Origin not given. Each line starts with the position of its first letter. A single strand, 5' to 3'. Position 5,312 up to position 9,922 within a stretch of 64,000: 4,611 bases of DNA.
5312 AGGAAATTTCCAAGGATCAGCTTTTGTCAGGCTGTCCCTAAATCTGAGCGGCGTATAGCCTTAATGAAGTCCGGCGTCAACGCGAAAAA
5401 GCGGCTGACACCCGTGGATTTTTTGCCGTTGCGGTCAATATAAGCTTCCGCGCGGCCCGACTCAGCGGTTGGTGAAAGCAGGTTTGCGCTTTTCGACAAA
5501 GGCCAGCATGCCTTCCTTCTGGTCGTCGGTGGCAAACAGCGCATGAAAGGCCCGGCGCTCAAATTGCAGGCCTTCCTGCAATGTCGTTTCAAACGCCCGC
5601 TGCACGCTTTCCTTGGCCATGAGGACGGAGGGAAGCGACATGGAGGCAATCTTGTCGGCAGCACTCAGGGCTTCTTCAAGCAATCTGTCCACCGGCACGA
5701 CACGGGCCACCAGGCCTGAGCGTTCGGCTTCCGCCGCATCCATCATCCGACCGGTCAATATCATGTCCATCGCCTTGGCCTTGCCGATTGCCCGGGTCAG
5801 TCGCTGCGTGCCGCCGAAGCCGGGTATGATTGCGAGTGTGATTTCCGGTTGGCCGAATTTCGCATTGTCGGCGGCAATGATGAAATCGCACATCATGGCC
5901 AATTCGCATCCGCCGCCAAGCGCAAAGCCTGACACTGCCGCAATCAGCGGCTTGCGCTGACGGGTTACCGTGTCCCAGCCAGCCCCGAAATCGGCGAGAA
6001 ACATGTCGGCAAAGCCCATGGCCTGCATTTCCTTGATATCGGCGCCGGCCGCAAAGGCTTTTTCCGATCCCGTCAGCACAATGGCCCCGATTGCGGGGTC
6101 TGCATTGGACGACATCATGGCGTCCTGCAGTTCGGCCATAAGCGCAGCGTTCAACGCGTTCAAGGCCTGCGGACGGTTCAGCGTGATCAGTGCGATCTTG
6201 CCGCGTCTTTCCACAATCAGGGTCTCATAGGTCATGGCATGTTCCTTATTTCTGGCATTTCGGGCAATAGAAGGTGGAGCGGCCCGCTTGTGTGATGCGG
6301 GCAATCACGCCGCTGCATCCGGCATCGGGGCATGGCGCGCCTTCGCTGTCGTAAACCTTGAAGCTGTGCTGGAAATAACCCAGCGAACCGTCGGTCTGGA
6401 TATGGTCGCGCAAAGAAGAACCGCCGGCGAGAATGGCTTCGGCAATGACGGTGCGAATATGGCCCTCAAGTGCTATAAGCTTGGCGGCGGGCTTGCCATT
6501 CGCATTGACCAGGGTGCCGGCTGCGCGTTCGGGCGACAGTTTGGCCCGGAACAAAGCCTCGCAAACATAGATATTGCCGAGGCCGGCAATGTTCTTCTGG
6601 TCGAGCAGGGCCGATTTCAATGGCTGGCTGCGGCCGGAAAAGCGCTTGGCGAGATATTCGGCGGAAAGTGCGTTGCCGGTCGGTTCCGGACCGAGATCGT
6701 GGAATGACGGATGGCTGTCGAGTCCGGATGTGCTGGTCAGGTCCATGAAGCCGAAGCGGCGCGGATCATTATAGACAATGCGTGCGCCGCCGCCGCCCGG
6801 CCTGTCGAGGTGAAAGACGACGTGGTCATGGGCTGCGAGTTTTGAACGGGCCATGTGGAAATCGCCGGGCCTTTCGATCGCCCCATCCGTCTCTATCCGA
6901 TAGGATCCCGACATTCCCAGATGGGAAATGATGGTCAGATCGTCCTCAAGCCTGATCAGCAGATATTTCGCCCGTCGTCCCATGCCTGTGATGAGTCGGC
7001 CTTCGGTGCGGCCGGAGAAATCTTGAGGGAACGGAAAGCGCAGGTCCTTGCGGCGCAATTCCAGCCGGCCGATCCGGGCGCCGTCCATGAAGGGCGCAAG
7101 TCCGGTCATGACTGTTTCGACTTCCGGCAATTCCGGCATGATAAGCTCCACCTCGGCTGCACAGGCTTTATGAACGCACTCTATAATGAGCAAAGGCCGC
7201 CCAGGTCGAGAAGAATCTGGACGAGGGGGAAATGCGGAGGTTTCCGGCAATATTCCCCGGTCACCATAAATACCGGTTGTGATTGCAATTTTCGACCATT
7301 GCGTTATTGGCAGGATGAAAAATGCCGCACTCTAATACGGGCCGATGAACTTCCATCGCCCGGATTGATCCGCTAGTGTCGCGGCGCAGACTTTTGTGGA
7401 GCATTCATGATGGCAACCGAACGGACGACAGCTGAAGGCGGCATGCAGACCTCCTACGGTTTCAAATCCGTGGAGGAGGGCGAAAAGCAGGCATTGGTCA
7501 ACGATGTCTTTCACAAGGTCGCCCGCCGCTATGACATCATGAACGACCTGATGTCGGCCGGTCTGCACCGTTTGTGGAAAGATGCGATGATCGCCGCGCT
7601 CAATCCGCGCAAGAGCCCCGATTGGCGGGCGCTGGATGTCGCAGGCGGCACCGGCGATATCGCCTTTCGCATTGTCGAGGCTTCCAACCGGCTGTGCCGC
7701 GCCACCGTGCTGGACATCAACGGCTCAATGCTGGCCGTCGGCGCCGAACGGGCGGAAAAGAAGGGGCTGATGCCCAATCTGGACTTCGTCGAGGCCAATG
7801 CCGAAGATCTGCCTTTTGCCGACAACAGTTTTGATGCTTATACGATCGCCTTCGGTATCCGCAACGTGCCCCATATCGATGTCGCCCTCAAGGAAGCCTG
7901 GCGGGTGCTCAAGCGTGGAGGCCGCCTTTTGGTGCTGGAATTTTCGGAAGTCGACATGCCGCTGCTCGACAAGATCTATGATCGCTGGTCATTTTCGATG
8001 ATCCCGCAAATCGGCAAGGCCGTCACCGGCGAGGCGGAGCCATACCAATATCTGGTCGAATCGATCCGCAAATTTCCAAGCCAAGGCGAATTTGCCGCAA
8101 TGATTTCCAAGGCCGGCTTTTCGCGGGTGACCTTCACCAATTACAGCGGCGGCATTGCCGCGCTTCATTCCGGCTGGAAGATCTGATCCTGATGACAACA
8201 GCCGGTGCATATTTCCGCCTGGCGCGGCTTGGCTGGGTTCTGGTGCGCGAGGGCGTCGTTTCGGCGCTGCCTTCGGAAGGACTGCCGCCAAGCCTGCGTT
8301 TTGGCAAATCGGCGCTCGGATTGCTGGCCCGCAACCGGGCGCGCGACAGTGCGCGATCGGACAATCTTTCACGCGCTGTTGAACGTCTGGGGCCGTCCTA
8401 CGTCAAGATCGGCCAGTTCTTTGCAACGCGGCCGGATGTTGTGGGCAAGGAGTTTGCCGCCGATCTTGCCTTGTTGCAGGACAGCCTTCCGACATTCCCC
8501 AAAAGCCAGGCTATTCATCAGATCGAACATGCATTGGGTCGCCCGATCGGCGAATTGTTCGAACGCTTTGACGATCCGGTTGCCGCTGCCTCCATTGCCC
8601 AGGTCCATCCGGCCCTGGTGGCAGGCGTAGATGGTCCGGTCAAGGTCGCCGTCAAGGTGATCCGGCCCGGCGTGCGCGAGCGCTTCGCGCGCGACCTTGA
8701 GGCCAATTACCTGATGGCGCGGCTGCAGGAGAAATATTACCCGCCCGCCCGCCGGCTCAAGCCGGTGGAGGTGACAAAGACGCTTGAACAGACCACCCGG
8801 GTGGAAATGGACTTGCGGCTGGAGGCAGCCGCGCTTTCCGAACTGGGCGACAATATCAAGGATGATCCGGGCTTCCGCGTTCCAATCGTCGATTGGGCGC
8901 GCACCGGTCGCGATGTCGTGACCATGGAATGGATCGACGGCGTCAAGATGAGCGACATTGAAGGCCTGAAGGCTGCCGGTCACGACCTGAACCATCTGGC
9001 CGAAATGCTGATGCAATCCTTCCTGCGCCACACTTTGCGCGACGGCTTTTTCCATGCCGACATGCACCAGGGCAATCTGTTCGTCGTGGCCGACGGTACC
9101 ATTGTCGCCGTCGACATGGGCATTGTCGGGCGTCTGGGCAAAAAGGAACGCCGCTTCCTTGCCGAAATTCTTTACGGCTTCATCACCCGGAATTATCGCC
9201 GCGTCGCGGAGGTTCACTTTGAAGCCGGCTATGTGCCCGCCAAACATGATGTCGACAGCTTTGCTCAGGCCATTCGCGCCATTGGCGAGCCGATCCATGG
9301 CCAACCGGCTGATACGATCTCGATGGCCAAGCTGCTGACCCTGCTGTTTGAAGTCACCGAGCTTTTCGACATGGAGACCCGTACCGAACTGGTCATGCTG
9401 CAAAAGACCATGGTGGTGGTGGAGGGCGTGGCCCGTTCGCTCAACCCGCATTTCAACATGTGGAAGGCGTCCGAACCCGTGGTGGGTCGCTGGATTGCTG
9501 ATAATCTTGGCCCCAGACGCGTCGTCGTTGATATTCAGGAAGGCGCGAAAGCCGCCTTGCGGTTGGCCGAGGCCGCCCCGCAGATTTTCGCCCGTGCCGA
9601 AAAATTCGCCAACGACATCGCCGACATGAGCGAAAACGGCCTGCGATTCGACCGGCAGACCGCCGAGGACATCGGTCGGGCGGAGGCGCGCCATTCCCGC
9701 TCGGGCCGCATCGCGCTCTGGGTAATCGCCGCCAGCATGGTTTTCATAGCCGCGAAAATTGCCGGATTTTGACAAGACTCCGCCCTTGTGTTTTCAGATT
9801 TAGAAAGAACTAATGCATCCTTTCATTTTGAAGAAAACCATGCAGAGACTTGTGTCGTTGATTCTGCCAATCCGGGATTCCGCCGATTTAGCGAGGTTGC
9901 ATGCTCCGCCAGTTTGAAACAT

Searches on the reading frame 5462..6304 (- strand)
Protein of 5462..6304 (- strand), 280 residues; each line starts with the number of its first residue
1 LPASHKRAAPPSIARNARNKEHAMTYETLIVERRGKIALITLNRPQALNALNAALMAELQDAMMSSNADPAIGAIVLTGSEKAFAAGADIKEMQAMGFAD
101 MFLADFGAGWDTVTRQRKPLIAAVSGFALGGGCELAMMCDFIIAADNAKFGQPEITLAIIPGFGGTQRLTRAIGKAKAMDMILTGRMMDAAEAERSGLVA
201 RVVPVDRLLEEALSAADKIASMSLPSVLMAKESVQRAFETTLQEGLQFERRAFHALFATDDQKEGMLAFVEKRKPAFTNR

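Call 29: search_protein_families(library=pfam, proteins=[window:5462-6304:-])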
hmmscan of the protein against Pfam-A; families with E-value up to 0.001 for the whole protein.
window:5462-6304:- (280 aa): 2 families
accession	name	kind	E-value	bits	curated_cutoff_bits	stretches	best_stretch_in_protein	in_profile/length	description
PF00378.25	ECH_1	-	8.1e-84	281.3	27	1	34-279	3-250/251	Enoyl-CoA hydratase/isomerase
PF16113.10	ECH_2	-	7.2e-35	121.5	27.2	1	38-215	2-186/335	Enoyl-CoA hydratase/isomerase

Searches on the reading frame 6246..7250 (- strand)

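Call 29: search_protein_families(library=pfam, proteins=[window:6246-7250:-])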
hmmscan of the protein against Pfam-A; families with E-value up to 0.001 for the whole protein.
window:6246-7250:- (334 aa): 3 families
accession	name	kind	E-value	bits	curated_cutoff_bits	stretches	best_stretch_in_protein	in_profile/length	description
PF01149.29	Fapy_DNA_glyco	-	7.2e-32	110.9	25.5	1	38-169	1-117/117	Formamidopyrimidine-DNA glycosylase N-terminal domain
PF06831.19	H2TH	-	2.1e-20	72.9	34.7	1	186-281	1-90/93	Formamidopyrimidine-DNA glycosylase H2TH domain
PF06827.20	zf-FPG_IleRS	-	5.9e-06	26.4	21.3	1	306-334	3-29/30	Zinc finger found in FPG and IleRS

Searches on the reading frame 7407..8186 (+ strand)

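Call 29: search_protein_families(library=pfam, proteins=[window:7407-8186:+])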
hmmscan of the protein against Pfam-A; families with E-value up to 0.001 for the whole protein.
window:7407-8186:+ (259 aa): 6 families
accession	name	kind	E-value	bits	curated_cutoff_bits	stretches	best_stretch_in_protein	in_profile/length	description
PF01209.24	Ubie_methyltran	-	5.4e-84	281.6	20.1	1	27-258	5-233/233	ubiE/COQ5 methyltransferase family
PF08241.18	Methyltransf_11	-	8.2e-20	71.7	21.2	1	76-176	1-95/95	Methyltransferase domain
PF13649.12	Methyltransf_25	-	1.4e-19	71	27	1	76-172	2-97/97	Methyltransferase domain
PF13847.12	Methyltransf_31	-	5.5e-16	59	27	1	72-191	4-123/145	Methyltransferase domain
PF08242.18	Methyltransf_12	-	1.7e-10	42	30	1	76-174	1-98/98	Methyltransferase domain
PF13489.12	Methyltransf_23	-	0.00018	21.7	27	1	55-239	7-160/164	Methyltransferase domain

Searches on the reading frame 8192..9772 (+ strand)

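Call 29: search_protein_families(library=pfam, proteins=[window:8192-9772:+])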
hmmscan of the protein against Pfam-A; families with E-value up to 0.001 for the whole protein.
window:8192-9772:+ (526 aa): 2 families
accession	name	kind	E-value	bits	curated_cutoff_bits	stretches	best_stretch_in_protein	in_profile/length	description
PF03109.22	ABC1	-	1.3e-69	234.5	22.9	1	95-342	2-244/244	ABC1 atypical kinase-like domain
PF01163.29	RIO1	-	0.00054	20.1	22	1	227-310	69-149/187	RIO domain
